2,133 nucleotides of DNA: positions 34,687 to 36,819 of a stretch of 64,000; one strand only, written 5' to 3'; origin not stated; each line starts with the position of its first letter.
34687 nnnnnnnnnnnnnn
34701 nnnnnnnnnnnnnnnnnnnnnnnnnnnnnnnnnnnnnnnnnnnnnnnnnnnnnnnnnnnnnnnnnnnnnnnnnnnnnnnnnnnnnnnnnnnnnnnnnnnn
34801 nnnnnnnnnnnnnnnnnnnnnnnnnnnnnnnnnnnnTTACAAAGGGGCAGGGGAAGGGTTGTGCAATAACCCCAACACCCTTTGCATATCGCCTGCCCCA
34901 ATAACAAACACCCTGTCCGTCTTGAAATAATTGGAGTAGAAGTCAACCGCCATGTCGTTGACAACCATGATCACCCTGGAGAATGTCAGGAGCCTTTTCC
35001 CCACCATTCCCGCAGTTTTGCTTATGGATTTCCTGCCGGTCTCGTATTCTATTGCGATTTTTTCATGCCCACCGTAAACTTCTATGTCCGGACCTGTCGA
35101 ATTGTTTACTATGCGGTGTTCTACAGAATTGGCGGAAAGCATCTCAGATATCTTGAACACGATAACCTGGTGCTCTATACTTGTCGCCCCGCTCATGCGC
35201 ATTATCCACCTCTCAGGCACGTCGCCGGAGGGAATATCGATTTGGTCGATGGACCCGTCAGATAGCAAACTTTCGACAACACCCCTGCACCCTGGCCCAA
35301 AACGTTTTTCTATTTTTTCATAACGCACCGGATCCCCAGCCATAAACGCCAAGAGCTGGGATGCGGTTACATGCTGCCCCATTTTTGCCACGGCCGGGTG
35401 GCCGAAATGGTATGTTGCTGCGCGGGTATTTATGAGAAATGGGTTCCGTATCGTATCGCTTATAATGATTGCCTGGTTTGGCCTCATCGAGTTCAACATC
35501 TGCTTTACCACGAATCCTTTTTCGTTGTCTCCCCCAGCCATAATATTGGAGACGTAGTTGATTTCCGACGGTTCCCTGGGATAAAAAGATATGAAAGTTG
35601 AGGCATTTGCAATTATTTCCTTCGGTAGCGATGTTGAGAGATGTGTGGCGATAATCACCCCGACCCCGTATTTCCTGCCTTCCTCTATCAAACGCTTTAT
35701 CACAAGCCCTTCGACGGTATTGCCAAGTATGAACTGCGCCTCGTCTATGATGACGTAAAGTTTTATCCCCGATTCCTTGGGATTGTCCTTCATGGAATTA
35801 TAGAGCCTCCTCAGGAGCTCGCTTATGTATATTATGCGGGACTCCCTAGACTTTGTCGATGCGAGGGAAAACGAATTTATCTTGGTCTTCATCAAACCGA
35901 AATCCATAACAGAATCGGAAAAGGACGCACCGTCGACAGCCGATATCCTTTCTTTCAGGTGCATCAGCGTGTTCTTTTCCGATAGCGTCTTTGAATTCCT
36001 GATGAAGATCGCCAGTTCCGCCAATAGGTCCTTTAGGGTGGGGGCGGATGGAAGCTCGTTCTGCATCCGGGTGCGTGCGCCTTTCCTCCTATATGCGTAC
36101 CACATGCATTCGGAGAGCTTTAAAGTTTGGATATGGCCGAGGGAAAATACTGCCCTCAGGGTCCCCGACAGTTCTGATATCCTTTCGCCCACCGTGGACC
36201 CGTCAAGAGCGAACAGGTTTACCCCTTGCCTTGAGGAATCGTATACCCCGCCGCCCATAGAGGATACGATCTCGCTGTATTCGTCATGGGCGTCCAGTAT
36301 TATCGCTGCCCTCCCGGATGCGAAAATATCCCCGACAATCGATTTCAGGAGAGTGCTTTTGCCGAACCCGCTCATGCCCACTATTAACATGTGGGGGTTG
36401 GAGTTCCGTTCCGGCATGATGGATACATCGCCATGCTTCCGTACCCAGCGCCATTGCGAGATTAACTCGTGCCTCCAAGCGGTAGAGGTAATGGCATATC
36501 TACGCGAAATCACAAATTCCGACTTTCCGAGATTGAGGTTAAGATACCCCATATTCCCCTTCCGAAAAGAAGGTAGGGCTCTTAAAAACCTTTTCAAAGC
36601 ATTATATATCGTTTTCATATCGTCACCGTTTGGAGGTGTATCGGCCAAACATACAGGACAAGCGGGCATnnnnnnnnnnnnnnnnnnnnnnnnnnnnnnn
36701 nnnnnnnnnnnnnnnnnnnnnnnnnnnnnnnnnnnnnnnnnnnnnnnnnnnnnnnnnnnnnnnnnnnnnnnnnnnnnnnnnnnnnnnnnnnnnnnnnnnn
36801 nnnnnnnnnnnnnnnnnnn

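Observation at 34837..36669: Stand-alone HerA/DUF87-like ATPase fused to wHTH-like and PD-(D/E)xK-like nuclease modules, next to tRNA-Ser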

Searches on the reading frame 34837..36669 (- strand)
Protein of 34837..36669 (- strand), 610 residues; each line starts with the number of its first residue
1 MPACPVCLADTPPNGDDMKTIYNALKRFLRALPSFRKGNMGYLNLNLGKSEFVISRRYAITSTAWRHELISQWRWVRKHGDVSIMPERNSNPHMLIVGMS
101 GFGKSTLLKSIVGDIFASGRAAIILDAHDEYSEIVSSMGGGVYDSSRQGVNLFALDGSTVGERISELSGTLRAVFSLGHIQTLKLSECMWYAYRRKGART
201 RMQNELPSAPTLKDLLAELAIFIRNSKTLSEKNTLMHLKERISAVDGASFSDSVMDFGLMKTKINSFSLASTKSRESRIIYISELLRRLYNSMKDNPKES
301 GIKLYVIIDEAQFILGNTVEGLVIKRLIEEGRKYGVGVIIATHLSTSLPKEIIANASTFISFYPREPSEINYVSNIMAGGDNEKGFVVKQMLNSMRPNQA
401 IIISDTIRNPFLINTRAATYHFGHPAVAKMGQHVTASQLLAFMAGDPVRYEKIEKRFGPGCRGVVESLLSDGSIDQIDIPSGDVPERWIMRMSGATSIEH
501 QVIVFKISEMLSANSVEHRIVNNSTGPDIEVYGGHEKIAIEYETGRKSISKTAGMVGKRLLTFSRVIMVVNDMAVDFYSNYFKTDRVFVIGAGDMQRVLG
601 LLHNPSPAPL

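Call 3: search_protein_families(library=pfam, proteins=[window:34837-36669:-], max_evalue=1)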
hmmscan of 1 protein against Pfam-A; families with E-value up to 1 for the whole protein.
window:34837-36669:- (610 aa): 25 families
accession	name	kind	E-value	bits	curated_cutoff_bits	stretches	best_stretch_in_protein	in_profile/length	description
PF01935.23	DUF87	-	1.8e-09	38.5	23.2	1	83-160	15-85/220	Helicase HerA, central domain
PF10412.15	TrwB_AAD_bind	-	4.4e-07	29.6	20.5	1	79-132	4-56/387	Type IV secretion-system coupling protein DNA-binding domain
PF12846.13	AAA_10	-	9.2e-06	25.4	27.5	1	87-135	17-65/362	AAA-like domain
PF13173.12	AAA_14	-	0.00073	20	27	1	91-128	2-38/129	AAA domain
PF13401.12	AAA_22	-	0.00093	20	27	0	91-112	5-26/130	AAA domain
PF25199.1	nSTAND_NTPase5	-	0.0011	19.3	34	1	88-132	38-83/145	Novel STAND NTPase 5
PF00005.33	ABC_tran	-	0.0021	19.1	25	1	92-116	12-36/137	ABC transporter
PF19044.6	P-loop_TraG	-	0.0028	16.8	25.8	1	90-143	28-80/413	TraG P-loop domain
PF01637.24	ATPase_2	-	0.0032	17.7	33.2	0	87-119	16-48/225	ATPase domain predominantly from Archaea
PF01580.24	FtsK_SpoIIIE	-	0.0073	16.2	24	1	88-112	35-60/221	FtsK/SpoIIIE family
PF13555.12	AAA_29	-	0.011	16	27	1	75-108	9-39/61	P-loop containing region of AAA domain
PF00931.28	NB-ARC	-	0.011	15.4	23.5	1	91-114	19-41/248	NB-ARC domain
PF24389.1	ORC-CDC6-like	-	0.014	14.6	27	0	87-111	28-52/571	ORC-CDC6-like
PF13191.12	AAA_16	-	0.016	16.1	32.6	1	89-131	22-63/167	AAA ATPase domain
PF00004.35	AAA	-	0.019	15.8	21.2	1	94-136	1-40/131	ATPase family associated with various cellular activities (AAA)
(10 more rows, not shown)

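Call 4: search_protein_families(library=ncbifam, proteins=[window:34837-36669:-], max_evalue=1)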
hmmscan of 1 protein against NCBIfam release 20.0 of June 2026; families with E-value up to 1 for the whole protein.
window:34837-36669:- (610 aa): 42 families (the best 25 are shown)
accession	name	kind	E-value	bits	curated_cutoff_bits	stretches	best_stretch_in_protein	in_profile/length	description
NF041017.1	DNA_import_CedB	equivalog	5e-13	48.5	700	1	86-343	270-514/590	DNA import protein CedB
NF053655.1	CedD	equivalog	2.3e-11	43.1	600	1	93-413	223-523/527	DNA-translocating ATPase CedD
NF040937.1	HerA_Thermprot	equivalog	2.2e-10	39.5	800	1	259-414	304-460/487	DNA double-strand break repair helicase HerA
NF045975.1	VirB4_plasma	equivalog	3e-10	38.5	590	1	88-143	512-567/894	Mbov_0397 family ICE element conjugal transfer ATPase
NF042944.1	HerA_antiphage_2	equivalog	3e-09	36.2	850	1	323-415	454-542/576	anti-phage-associated helicase HerA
TIGR02746.1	TraC-F-type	equivalog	3.2e-09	35.3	567.05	2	90-173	429-515/800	type IV secretion system protein TraC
NF045971.1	conju_CD1110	equivalog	7.1e-08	31.2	325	1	88-155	412-483/752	VirB4-like conjugal transfer ATPase, CD1110 family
NF010278.0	PRK13721.1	subfamily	1.2e-06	26.7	1177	1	88-154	476-542/874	type IV secretion system protein TraC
NF042943.1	HerA_antiphage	equivalog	2.2e-06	26.5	800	1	322-418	460-552/566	anti-phage-associated helicase HerA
TIGR00929.1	VirB4_CagE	subfamily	3.6e-06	25.5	643.1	1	90-351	436-684/792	VirB4 family type IV secretion/conjugal transfer ATPase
TIGR03925.1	T7SS_EccC_b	equivalog_domain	0.00011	20.7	346.55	1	87-120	357-391/564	type VII secretion protein EccCb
NF040819.1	helicase_HerA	equivalog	0.00031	19.4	970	1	287-412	387-511/561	DNA double-strand break repair helicase HerA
TIGR02759.1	TraD_Ftype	equivalog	0.00046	19.1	521.35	1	80-131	165-216/566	type IV conjugative transfer system coupling protein TraD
TIGR03420.1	DnaA_homol_Hda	equivalog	0.0056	16.2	194.8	1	86-132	33-79/226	DnaA regulatory inactivator Hda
NF010447.0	PRK13873.1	equivalog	0.011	13.7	1020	1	93-355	443-690/815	conjugal transfer protein TrbE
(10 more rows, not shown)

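Call 7: search_protein_families(library=padloc, proteins=[window:34837-36669:-], max_evalue=1)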
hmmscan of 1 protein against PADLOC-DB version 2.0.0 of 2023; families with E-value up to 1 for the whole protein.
window:34837-36669:- (610 aa): 19 families
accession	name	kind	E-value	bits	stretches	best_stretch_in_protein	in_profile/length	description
PDLC04140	mad8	-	2.5e-18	64.6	1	89-379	25-267/314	mads_8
PDLC02684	DndH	-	1.7e-15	53.6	1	90-344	1366-1637/1715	DndH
PDLC04105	HerA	-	6.8e-13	46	2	280-414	396-534/576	-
PDLC01055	HerA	-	8.8e-13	45.9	2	239-360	354-479/532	Type III coevolved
PDLC02685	DndH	-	3.8e-12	42.8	1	90-343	1333-1599/1678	DndH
PDLC04103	HerA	-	9.1e-10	35.5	2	81-135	162-216/579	-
PDLC02188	HerA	-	2.6e-09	34.5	1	323-415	454-542/578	-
PDLC04102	HerA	-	4.2e-08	30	2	287-418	488-622/654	-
PDLC04100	HerA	-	9.3e-07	25.9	2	322-418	466-558/580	-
PDLC02185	HerA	-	2e-06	24.8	2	324-418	474-564/585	-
PDLC02682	DndH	-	5e-06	22.1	2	305-343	1569-1605/1686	DndH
PDLC04106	HerA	-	8.6e-06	22.5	1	316-378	533-595/667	-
PDLC02914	ATPase-Toprim_I-B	-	0.00029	18.1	2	89-134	23-57/443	-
PDLC02683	DndH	-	0.00056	15.8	1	282-346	1242-1310/1389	DndH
PDLC02680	DndH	-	0.0007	14.9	1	123-343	1269-1487/1567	DndH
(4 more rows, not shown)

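Call 8: search_protein_families(library=phrogs, proteins=[window:34837-36669:-], max_evalue=1)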
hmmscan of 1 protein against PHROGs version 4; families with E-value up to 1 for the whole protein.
window:34837-36669:- (610 aa): 13 families
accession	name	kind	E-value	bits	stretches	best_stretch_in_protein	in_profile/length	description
phrog_2666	-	head and packaging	4.5e-16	59.6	2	303-385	422-505/555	terminase large subunit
phrog_7035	-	unknown function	7.6e-13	48.7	2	274-416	459-606/969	-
phrog_5156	-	unknown function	8.2e-06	25.2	2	292-352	649-706/824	-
phrog_1358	-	moron, auxiliary metabolic gene and host takeover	0.0019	16.7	1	89-112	601-624/1382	FtsK/SpoIIIE-like protein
phrog_31127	-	unknown function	0.028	15.4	1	51-80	28-57/59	-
phrog_293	-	moron, auxiliary metabolic gene and host takeover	0.034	13.1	1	94-120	166-193/1058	ABC transporter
phrog_2392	-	moron, auxiliary metabolic gene and host takeover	0.049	12.9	1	93-113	509-529/726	ABC transporter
phrog_168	-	DNA, RNA and nucleotide metabolism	0.058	14.1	0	91-129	42-77/314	clamp loader of DNA polymerase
phrog_18297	-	unknown function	0.12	11.7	0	90-118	119-147/672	-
phrog_124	-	DNA, RNA and nucleotide metabolism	0.15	12.4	1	87-126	39-70/382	Sak4-like ssDNA annealing protein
phrog_2071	-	other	0.2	12.4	1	95-125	20-44/282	ATPase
phrog_325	-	DNA, RNA and nucleotide metabolism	0.21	10.8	1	89-115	488-514/986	Dda-like helicase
phrog_296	-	integration and excision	0.41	10.2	0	94-112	321-339/626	DNA transposition protein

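Call 9: search_solved_structures(query=window:34837-36669:-, max_evalue=1, show_alignments=2)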
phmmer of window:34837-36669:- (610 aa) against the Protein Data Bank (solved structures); distinct sequences matched with E-value up to 1: 24.
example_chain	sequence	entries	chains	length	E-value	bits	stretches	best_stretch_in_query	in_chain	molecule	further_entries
8wiv_A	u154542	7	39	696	4e-11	45.6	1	281-411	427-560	Helicase HerA central domain-containing protein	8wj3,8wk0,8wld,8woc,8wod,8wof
4d2i_A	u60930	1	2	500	5.7e-10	41.7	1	239-414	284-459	HERA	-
8xau_A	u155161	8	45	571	4e-08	35.7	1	323-418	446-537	ATP-binding protein | HerA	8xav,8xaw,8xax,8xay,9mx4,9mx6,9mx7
4r2h_A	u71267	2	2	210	1e-05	27.7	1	269-390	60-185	STIV B204 ATPase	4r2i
4kfr_A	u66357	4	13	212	2.7e-05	26.3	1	264-390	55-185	Genome packaging NTPase B204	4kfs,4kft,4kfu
9x1l_A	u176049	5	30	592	7.7e-05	24.8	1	281-414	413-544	DNA helicase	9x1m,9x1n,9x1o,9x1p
9c1m_M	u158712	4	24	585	0.0007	21.6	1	323-414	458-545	ATP-binding protein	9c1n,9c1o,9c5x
8wet_A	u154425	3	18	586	0.0014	20.7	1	304-363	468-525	TdpA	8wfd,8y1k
4hzi_A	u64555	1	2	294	0.062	15.2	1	84-149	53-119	ABC transporter ATP-binding protein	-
8ziq_M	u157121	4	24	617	0.11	14.4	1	323-378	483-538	HerA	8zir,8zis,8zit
8yho_A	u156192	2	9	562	0.11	14.4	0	92-134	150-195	DUF87 domain-containing protein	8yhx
6c2u_A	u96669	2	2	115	0.3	12.9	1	86-138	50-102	phosphate-loop protein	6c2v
7p48_6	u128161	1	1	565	0.53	12.1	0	91-112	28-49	ABC-F type ribosomal protection protein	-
7es4_A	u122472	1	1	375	0.53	12.1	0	305-350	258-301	DNA phosphorothioation-dependent restriction protein DptH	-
6o1w_A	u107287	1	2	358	0.55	12.1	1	84-126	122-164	DNA translocase coupling protein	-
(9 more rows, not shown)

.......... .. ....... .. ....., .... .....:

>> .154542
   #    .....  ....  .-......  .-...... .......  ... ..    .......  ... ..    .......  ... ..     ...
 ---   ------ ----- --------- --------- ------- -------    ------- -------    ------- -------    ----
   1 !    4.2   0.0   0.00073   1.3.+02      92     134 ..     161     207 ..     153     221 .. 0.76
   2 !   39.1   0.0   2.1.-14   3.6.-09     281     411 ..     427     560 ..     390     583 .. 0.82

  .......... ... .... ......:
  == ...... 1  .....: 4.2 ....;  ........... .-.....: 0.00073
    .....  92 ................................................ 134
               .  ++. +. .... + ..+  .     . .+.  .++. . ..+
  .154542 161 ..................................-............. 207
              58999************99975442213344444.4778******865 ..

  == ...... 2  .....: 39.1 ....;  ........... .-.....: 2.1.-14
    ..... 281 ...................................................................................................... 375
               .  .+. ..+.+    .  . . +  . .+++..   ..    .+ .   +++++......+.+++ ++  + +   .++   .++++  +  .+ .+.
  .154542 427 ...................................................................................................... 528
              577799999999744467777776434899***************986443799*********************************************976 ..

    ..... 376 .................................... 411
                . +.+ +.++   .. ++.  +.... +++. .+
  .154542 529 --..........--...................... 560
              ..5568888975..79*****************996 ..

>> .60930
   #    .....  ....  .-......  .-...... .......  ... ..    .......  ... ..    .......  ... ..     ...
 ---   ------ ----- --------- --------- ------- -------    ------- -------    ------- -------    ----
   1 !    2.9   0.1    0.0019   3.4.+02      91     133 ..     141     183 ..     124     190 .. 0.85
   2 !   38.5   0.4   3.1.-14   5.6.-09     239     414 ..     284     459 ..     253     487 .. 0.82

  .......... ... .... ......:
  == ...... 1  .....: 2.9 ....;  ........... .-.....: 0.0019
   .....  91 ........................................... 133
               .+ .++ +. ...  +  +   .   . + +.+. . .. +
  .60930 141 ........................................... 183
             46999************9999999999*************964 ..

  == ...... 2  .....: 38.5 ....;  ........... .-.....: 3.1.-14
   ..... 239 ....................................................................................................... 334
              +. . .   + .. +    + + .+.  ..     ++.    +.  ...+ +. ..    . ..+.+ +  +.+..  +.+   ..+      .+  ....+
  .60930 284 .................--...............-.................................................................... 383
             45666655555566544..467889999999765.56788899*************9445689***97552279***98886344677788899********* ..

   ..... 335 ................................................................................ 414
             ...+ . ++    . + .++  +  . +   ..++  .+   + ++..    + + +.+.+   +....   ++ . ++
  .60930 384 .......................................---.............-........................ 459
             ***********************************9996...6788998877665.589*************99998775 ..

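Call 10: find_homologous_proteins(query=window:34837-36669:-)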
Query window:34837-36669:- (610 aa): 164 proteins with E <= 0.001 among 8000 candidates; the best 120 are listed.
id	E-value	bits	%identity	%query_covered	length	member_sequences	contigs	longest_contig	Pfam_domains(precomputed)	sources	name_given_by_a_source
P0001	0.0e+0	1318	100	97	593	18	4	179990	PF10412.16,PF01935.24,PF12846.14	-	-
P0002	2.7e-150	520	44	96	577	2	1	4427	PF10412.16,PF01935.24,PF12846.14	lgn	-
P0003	6.2e-150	519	48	85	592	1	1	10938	PF10412.16,PF01935.24,PF12846.14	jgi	jgi:hypothetical protein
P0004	3.9e-149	516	46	93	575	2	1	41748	PF10412.16,PF01935.24,PF12846.14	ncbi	ncbi:MAG: ATP-binding protein [Candidatus Micrarchaeia archaeon]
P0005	4.3e-149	516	46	91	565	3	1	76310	PF10412.16,PF01935.24,PF13401.13,PF01637.25,PF13191.13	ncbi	ncbi:MAG: ATP-binding protein [Candidatus Micrarchaeia archaeon]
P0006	4.6e-147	509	44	95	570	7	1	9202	PF10412.16,PF01935.24,PF12846.14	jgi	jgi:energy-coupling factor transporter ATP-binding protein EcfA2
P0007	2.4e-146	507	44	95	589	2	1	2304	PF10412.16,PF01935.24,PF12846.14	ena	-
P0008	7.5e-144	499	45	91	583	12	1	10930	PF10412.16,PF01935.24,PF12846.14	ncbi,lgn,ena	-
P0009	1.8e-143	497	45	91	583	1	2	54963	PF10412.16,PF01935.24,PF12846.14,PF25199.2,PF13191.13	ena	-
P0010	2.2e-143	497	44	86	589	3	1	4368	PF10412.16,PF01935.24,PF13401.13,PF12846.14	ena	-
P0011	1.0e-142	495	44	94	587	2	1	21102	PF10412.16,PF01935.24,PF12846.14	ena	-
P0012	1.3e-142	495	43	93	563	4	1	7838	PF10412.16,PF01935.24,PF13401.13,PF12846.14,PF01637.25,PF25199.2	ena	-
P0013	2.5e-142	494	43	95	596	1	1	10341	PF01935.24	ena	-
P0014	5.7e-142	492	43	92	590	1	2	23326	PF10412.16,PF01935.24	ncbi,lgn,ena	-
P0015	2.3e-141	490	44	85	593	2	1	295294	PF10412.16,PF01935.24,PF12846.14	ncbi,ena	-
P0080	1.3e-127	445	40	92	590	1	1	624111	PF10412.16,PF01935.24,PF13401.13,PF12846.14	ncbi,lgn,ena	-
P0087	1.8e-125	438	42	85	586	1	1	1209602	PF01935.24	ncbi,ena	-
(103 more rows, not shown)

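Call 17: find_encoding_contigs(protein=P0087, flank=8000, max_places=2)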
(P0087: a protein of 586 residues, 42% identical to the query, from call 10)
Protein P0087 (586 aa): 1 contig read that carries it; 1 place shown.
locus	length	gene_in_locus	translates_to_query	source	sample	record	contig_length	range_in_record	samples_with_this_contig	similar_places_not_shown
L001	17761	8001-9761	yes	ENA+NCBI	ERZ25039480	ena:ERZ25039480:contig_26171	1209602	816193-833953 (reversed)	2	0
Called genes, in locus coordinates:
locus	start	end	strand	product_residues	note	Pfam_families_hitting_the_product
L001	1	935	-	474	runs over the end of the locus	PF00206:Lyase_1, PF08328:ASL_C, PF10397:ADSL_C (weak)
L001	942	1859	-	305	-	PF01259:SAICAR_synt, PF00731:AIRC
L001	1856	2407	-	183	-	PF01259:SAICAR_synt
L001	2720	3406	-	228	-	PF01902:Diphthami_syn_2_N, PF28410:Diphthami_syn_2_C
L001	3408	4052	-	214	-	PF00730:HhH-GPD, PF00633:HHH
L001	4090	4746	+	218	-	PF00730:HhH-GPD, PF00633:HHH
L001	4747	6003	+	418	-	PF27218:MJ0043_C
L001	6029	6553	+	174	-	PF00156:Pribosyltran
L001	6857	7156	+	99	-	-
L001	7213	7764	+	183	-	PF03848:TehB (weak), PF05175:MTS, PF06325:PrmA (weak), PF13847:Methyltransf_31, PF13649:Methyltransf_25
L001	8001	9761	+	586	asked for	PF01935:DUF87 (weak)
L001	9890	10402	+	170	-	-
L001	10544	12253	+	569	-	PF06418:CTP_synth_N, PF00117:GATase, PF07722:Peptidase_C26 (faint)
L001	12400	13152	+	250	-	-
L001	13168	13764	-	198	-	-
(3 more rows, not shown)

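Call 18: find_encoding_contigs(protein=P0080, flank=8000, max_places=2)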
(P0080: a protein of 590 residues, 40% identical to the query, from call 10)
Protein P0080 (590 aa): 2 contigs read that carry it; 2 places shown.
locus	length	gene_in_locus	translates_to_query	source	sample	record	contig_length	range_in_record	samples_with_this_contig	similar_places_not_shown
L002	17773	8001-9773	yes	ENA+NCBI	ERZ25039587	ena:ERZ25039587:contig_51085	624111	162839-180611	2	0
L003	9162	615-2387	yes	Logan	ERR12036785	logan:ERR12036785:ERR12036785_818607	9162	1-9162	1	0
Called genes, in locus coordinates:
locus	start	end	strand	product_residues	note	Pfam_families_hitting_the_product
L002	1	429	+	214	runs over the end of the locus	-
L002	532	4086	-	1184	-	PF17375:DUF5397 (faint), PF11558:HET-s_218-289 (faint), PF21601:GldM_2nd (faint)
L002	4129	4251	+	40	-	-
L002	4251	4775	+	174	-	PF01797:Y1_Tnp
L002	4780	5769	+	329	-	PF00145:DNA_methylase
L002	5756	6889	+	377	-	PF20731:RE_NgoFVII_C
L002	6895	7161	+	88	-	-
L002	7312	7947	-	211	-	PF00174:Oxidored_molyb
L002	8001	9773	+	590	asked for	PF10412:TrwB_AAD_bind (faint), PF12846:AAA_10 (faint), PF13401:AAA_22 (faint), PF01935:DUF87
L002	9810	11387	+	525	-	-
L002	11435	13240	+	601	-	-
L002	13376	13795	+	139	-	PF01090:Ribosomal_S19e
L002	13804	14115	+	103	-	PF01984:dsDNA_bind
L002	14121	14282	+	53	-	PF00832:Ribosomal_L39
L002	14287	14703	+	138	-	-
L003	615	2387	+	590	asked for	PF10412:TrwB_AAD_bind (faint), PF12846:AAA_10 (faint), PF13401:AAA_22 (faint), PF01935:DUF87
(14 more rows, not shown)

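Call 19: find_encoding_contigs(protein=P0001, flank=8000, max_places=4)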
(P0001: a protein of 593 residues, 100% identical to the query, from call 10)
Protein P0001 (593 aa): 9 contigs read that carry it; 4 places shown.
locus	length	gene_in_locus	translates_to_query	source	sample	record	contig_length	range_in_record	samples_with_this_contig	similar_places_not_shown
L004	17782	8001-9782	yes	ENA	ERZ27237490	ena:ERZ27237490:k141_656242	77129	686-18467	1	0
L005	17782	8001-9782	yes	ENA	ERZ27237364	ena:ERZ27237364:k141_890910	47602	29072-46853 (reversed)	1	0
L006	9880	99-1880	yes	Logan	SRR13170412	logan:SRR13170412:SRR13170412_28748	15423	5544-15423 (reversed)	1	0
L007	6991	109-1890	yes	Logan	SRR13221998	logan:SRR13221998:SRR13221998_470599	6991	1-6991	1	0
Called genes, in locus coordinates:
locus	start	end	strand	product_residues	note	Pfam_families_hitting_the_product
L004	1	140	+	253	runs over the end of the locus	PF00142:Fer4_NifH (faint), PF09140:MipZ (weak), PF10609:ParA, PF13614:AAA_31, PF01656:CbiA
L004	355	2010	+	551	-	PF00118:Cpn60_TCP1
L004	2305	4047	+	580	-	-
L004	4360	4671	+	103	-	-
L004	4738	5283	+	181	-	PF05175:MTS, PF06325:PrmA, PF13649:Methyltransf_25 (weak)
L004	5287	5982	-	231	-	-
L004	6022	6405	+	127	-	PF04008:Adenosine_kin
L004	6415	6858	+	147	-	-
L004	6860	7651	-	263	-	PF00483:NTP_transferase, PF12804:NTP_transf_3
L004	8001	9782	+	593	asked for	PF01935:DUF87, PF10412:TrwB_AAD_bind (faint), PF12846:AAA_10 (faint)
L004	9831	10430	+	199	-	PF00857:Isochorismatase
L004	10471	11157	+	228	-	PF01066:CDP-OH_P_transf (weak)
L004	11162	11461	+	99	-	PF00708:Acylphosphatase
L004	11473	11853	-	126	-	-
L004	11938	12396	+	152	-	-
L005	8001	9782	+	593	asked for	PF01935:DUF87, PF10412:TrwB_AAD_bind (faint), PF12846:AAA_10 (faint)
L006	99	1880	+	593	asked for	PF01935:DUF87, PF10412:TrwB_AAD_bind (faint), PF12846:AAA_10 (faint)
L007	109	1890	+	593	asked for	PF01935:DUF87, PF10412:TrwB_AAD_bind (faint), PF12846:AAA_10 (faint)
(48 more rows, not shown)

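Call 31: predict_structure(alignment_id=A1)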
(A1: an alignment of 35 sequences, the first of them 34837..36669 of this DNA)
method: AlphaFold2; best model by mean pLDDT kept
length: 610 residues; sequences in the alignment: 35
mean_pLDDT: 85.3   pTM: 0.64
mean pLDDT of the five models: 85.3, 83.7, 83.1, 81.2, 78.9
residues with pLDDT >= 90: 338; 70-90: 196; 50-70: 37; < 50: 39
segments of 3 or more residues with pLDDT < 50: 1-14, 32-40, 420-434
pLDDT, mean of each block of 10 residues (from residue 1): 40 53 72 41 89 90 71 93 92 94 92 91 92 86 84 91 94 91 96 97 93 95 95 94 84 71 89 86 89 83 92 67 87 93 90 94 94 95 96 94 94 80 38 57 82 84 88 89 88 82 94 92 88 88 91 95 95 94 95 92 66
secondary structure, 60 per line:
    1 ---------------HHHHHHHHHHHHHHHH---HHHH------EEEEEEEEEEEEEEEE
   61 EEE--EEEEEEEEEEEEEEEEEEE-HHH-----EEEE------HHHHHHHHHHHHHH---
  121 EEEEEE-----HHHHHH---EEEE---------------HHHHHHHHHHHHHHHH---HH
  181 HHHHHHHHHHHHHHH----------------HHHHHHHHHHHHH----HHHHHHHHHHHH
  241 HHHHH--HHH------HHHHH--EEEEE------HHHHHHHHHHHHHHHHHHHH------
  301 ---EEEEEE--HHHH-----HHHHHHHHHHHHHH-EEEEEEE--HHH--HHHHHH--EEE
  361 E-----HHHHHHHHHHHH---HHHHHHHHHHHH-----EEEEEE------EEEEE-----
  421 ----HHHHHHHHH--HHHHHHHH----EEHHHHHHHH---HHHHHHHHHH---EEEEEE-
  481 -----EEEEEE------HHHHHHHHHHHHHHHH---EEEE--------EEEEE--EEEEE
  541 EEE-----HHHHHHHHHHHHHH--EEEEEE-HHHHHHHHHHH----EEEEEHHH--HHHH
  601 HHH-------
elements in order: H16-31 H35-38 E45-63 E66-84 E94-97 H104-117 E121-126 H132-137 E141-144 H160-175 H179-195 H212-224 H229-245 H257-261 E264-268 H275-294 E304-309 H312-315 H321-334 E336-342 H350-355 E358-361 H367-378 H382-393 E399-404 E411-415 H425-433 H436-443 H450-457 H461-470 E474-479 E486-491 H498-513 E517-520 E529-533 E536-543 H549-562 E565-570 H572-582 E587-591 H597-603
